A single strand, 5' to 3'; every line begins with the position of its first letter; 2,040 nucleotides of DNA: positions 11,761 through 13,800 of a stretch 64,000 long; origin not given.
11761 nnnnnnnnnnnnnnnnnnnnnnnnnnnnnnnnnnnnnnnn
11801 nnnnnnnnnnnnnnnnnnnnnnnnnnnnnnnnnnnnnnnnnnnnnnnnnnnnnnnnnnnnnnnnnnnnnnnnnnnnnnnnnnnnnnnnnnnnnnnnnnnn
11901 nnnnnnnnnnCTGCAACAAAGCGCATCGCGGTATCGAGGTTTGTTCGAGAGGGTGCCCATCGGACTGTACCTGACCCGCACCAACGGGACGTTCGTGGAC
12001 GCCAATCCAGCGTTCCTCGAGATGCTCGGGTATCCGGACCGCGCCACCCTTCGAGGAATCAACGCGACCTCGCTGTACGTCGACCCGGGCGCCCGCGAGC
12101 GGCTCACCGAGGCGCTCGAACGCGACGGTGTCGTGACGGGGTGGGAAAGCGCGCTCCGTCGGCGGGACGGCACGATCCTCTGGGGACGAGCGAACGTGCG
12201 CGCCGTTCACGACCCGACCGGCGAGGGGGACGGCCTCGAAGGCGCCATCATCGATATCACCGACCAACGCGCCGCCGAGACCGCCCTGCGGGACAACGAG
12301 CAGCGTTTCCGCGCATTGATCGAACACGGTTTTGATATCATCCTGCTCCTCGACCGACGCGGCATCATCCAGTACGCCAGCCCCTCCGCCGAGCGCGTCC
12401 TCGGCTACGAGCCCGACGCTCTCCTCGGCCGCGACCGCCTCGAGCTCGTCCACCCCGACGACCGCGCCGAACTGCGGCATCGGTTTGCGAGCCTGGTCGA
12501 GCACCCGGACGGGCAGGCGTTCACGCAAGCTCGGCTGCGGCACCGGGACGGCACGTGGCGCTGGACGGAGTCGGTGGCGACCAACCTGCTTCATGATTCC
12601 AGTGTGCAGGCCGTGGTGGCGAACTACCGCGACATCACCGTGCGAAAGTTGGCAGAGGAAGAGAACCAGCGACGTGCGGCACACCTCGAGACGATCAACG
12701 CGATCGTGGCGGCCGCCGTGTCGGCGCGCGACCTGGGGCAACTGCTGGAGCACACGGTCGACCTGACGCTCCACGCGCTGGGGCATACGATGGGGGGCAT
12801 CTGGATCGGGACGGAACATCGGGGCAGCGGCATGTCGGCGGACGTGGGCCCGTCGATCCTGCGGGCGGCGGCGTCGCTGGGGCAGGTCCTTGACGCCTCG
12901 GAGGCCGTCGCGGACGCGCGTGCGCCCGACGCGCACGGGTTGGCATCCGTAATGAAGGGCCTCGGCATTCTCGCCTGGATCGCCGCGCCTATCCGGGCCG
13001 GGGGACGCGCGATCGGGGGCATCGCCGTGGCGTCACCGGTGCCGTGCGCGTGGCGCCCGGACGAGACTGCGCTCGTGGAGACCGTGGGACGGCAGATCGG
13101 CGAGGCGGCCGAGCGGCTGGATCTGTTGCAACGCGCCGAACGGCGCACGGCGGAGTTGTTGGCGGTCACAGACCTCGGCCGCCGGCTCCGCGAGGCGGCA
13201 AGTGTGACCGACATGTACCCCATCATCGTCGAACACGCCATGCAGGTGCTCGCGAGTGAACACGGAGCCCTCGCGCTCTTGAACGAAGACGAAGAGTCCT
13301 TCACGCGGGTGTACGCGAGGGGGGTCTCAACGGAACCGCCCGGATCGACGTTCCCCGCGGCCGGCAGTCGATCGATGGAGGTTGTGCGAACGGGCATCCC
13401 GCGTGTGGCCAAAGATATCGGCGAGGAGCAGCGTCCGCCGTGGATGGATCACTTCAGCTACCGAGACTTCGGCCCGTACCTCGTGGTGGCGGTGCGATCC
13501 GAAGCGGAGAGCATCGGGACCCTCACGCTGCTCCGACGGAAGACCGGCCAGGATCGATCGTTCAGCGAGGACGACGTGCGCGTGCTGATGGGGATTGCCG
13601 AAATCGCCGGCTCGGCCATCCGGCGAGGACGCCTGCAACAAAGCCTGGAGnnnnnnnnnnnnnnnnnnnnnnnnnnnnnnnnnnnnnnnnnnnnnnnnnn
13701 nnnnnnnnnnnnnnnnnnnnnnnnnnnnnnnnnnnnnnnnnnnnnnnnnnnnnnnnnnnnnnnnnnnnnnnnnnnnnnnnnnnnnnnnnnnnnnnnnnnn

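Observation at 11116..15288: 1390-aa REC–PAS x3–GAF x2–HD-GYP–GAF–GGDEF protein combining c-di-GMP synthesis and HD-GYP hydrolysis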

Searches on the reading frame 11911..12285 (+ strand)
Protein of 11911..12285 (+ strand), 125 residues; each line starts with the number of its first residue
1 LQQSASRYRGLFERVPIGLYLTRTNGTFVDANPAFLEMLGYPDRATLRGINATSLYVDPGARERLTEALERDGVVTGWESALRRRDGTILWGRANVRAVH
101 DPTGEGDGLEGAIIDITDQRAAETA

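Call 29: search_protein_families(library=pfam, proteins=[window:11911-12285:+], max_evalue=0.01)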
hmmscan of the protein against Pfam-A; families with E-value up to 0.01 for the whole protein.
window:11911-12285:+ (125 aa): 6 families
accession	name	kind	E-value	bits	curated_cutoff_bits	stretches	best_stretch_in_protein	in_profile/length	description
PF13426.13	PAS_9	-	3.7e-11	43.7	27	1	18-118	3-103/103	PAS domain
PF13188.13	PAS_8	-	1e-09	38.4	21.8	1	7-49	2-40/65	PAS domain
PF00989.32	PAS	-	1.8e-09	38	22.6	1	7-116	2-113/113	PAS fold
PF08448.16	PAS_4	-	2.1e-08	34.8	23.1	1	12-120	1-109/110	PAS fold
PF08447.18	PAS_3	-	1e-06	29.3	25.6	1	29-111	2-87/89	PAS fold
PF12860.13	PAS_7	-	0.0069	17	27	0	13-123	2-114/115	PAS fold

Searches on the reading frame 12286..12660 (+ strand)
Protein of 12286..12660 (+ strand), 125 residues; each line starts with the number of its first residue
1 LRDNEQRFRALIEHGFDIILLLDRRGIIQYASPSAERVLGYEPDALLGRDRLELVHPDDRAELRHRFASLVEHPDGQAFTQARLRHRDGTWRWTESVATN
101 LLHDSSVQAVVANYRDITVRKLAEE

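Call 29: search_protein_families(library=pfam, proteins=[window:12286-12660:+], max_evalue=0.01)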
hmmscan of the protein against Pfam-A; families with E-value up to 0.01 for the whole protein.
window:12286-12660:+ (125 aa): 6 families
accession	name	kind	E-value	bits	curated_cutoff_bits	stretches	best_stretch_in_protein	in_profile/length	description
PF08447.18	PAS_3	-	9.9e-17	61.4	25.6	1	30-106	3-79/89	PAS fold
PF00989.32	PAS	-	3.2e-13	50.1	22.6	1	7-116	2-112/113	PAS fold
PF08448.16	PAS_4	-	4.7e-13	49.8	23.1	1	17-121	6-109/110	PAS fold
PF13426.13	PAS_9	-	2.3e-10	41.1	27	1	18-118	3-102/103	PAS domain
PF13188.13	PAS_8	-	2.6e-06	27.6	21.8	1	6-66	1-60/65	PAS domain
PF14598.12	PAS_11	-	0.00013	22.3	25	1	27-98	14-83/109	PAS domain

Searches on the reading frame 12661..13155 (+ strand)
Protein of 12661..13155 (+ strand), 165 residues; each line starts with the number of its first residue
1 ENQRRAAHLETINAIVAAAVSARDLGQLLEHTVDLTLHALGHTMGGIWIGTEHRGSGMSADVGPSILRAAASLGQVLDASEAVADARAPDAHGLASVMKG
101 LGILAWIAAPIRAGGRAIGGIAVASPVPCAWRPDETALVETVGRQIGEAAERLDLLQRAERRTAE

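Call 29: search_protein_families(library=pfam, proteins=[window:12661-13155:+], max_evalue=0.01)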
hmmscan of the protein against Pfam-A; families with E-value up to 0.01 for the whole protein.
window:12661-13155:+ (165 aa): 3 families
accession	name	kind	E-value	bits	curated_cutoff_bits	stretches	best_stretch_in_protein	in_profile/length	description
PF01590.32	GAF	-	1.5e-12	48.6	22.4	1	24-149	1-132/133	GAF domain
PF13185.12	GAF_2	-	3.3e-08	34.2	28.6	1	22-149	1-134/136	GAF domain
PF13492.12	GAF_3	-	3.3e-06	28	27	1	25-152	2-129/129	GAF domain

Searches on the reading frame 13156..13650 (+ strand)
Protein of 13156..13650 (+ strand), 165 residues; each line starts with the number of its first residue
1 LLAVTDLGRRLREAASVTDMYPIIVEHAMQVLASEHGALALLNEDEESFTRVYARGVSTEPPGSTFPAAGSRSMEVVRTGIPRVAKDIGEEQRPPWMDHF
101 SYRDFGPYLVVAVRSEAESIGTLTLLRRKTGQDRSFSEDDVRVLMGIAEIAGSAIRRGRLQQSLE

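Call 29: search_protein_families(library=pfam, proteins=[window:13156-13650:+], max_evalue=0.01)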
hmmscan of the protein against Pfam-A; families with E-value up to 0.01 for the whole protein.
window:13156-13650:+ (165 aa): 3 families
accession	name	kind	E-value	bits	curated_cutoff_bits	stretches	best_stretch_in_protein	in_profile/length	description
PF13185.12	GAF_2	-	3.2e-14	53.7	28.6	1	14-155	1-135/136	GAF domain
PF01590.32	GAF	-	4.6e-09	37.3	22.4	1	20-155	5-133/133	GAF domain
PF13492.12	GAF_3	-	5.7e-07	30.4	27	1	18-157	3-129/129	GAF domain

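Call 77: search_solved_structures(query=window:13156-13650:+, max_evalue=0.01)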
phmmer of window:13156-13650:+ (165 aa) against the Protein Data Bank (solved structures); distinct sequences matched with E-value up to 0.01: 4.
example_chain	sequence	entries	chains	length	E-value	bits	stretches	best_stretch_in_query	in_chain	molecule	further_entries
2y79_A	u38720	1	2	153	0.0015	22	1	106-163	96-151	REDOX SENSOR HISTIDINE KINASE RESPONSE REGULATOR DEVS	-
4ynr_A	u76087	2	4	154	0.0021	21.6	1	106-163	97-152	Redox sensor histidine kinase response regulator DevS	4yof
2w3d_A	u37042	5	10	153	0.0021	21.6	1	106-163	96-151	TWO COMPONENT SENSOR HISTIDINE KINASE DEVS (GAF FAMILY PROTEIN)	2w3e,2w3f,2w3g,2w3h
2y8h_A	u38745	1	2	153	0.0021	21.6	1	106-163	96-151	TWO COMPONENT SENSOR HISTIDINE KINASE DEVS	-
